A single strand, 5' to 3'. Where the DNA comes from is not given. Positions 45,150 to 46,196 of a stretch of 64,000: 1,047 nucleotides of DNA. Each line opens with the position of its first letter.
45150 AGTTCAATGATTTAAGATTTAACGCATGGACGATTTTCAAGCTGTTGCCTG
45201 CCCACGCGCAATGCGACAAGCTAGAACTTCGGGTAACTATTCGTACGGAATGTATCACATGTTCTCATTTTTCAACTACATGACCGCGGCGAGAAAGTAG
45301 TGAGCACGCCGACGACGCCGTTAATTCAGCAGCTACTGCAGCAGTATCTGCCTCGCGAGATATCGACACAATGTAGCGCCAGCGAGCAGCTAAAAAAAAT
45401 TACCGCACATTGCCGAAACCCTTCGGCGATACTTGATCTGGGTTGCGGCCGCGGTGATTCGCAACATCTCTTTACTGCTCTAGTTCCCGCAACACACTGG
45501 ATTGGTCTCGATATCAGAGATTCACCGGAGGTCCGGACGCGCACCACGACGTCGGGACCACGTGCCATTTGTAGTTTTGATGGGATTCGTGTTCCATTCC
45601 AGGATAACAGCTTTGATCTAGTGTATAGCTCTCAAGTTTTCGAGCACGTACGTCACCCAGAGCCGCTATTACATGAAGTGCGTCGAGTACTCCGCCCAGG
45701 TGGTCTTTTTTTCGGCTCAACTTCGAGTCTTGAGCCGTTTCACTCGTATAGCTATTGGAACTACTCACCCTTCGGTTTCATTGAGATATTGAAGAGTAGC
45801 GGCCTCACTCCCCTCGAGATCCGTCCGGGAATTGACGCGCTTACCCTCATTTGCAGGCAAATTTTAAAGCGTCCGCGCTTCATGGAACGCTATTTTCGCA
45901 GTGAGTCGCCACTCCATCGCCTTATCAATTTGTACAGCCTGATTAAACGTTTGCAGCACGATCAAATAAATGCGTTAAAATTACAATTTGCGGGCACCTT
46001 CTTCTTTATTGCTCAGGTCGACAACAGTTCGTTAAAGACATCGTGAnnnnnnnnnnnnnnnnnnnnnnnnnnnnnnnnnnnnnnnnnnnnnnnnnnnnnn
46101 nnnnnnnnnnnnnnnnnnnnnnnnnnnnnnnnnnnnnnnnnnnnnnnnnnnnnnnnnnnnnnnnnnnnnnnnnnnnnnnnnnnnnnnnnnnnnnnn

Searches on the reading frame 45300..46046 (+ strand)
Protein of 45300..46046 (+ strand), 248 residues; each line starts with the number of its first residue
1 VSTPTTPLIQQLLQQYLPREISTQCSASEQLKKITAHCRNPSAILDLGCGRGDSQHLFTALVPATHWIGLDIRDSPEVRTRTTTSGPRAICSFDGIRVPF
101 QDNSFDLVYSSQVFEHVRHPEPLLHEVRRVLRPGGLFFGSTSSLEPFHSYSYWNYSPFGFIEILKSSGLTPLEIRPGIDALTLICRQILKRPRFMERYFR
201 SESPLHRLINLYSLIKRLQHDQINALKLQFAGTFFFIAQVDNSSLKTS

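Call 26: search_protein_families(library=pfam, proteins=[window:45300-46046:+], max_evalue=0.0001)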
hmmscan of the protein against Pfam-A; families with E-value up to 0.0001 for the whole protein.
window:45300-46046:+ (248 aa): 8 families
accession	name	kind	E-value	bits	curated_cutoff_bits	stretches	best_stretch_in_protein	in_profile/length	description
PF08241.18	Methyltransf_11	-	3.8e-18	66.4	21.2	1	45-138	1-94/95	Methyltransferase domain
PF13649.12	Methyltransf_25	-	3.4e-14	53.7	27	1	44-135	1-97/97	Methyltransferase domain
PF13489.12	Methyltransf_23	-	1.3e-12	48.2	27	1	27-143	9-120/164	Methyltransferase domain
PF08242.18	Methyltransf_12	-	4.5e-12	47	30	1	45-137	1-98/98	Methyltransferase domain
PF13847.12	Methyltransf_31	-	3.4e-11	43.5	27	1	43-142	6-112/145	Methyltransferase domain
PF01209.24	Ubie_methyltran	-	2.5e-06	27.5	20.1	1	38-139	45-151/233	ubiE/COQ5 methyltransferase family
PF07021.18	MetW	-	1.2e-05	25.4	21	1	31-131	4-102/193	Methionine biosynthesis protein MetW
PF03141.22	Methyltransf_29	-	6.2e-05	22.2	23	1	42-142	119-220/506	Putative S-adenosyl-L-methionine-dependent methyltransferase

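Call 94: search_protein_families(library=ncbifam, proteins=[window:45300-46046:+], max_evalue=0.00001)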
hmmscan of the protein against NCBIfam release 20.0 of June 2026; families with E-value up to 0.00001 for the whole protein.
window:45300-46046:+ (248 aa): 15 families
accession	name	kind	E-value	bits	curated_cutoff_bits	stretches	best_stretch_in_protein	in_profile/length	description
TIGR02072.1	BioC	equivalog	1.4e-16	61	184.95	1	31-148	23-141/244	malonyl-ACP O-methyltransferase BioC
NF045667.1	MTase_DVU1556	equivalog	8.7e-15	54.7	155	1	39-138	21-118/213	DVU_1556 family methyltransferase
NF041537.1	ArsM_AhpD_UU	exception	7.3e-09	34.8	510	1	40-137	76-178/345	arsenite methyltransferase/AhpD domain selenoprotein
NF047649.1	MTase_UXPK_star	exception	7.5e-09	35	460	1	37-137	74-179/283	methyltransferase/UXPK-star double selenoprotein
NF004452.0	PRK05785.1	equivalog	1.9e-08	34.1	207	1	29-131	40-137/228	hypothetical protein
NF045823.1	PthPhpthDimycoMt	equivalog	3.1e-08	33.1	300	1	43-138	69-165/256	phthiotriol/phenolphthiotriol dimycocerosates methyltransferase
NF040539.1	AST_met_ArsM_2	exception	9.6e-08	32.2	240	1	38-138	54-162/262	putative arsinothricin biosynthesis methyltransferase ArsM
NF001240.0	PRK00216.1-1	equivalog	4e-07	29.3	378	1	36-137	59-166/251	bifunctional demethylmenaquinone methyltransferase/2-methoxy-6-polyprenyl-1,4-benzoquinol methylase UbiE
TIGR01934.1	MenG_MenH_UbiE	subfamily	4.4e-07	29.4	158.35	1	39-137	38-139/223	ubiquinone/menaquinone biosynthesis methyltransferase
NF045825.1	FAmtase_mtf2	equivalog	5e-07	29.2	400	1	43-138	61-157/248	fatty-acid O-methyltransferase Mtf2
NF001241.0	PRK00216.1-2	equivalog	1.5e-06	28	327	1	42-137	53-145/231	demethylmenaquinone methyltransferase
TIGR02081.1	metW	equivalog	2.5e-06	27.2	189.5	1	30-132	3-103/194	methionine biosynthesis protein MetW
NF001244.0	PRK00216.1-5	equivalog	4.9e-06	26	216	1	39-136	47-150/236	bifunctional demethylmenaquinone methyltransferase/2-methoxy-6-polyprenyl-1,4-benzoquinol methylase UbiE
NF041536.1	ArsM_DUF2284_UU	exception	5.7e-06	24.9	575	1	37-138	73-179/459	arsenite methyltransferase/DUF2284 domain selenoprotein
TIGR01983.1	UbiG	equivalog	7.5e-06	25.4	102.95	0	41-141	50-153/228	bifunctional 2-polyprenyl-6-hydroxyphenol methylase/3-demethylubiquinol 3-O-methyltransferase UbiG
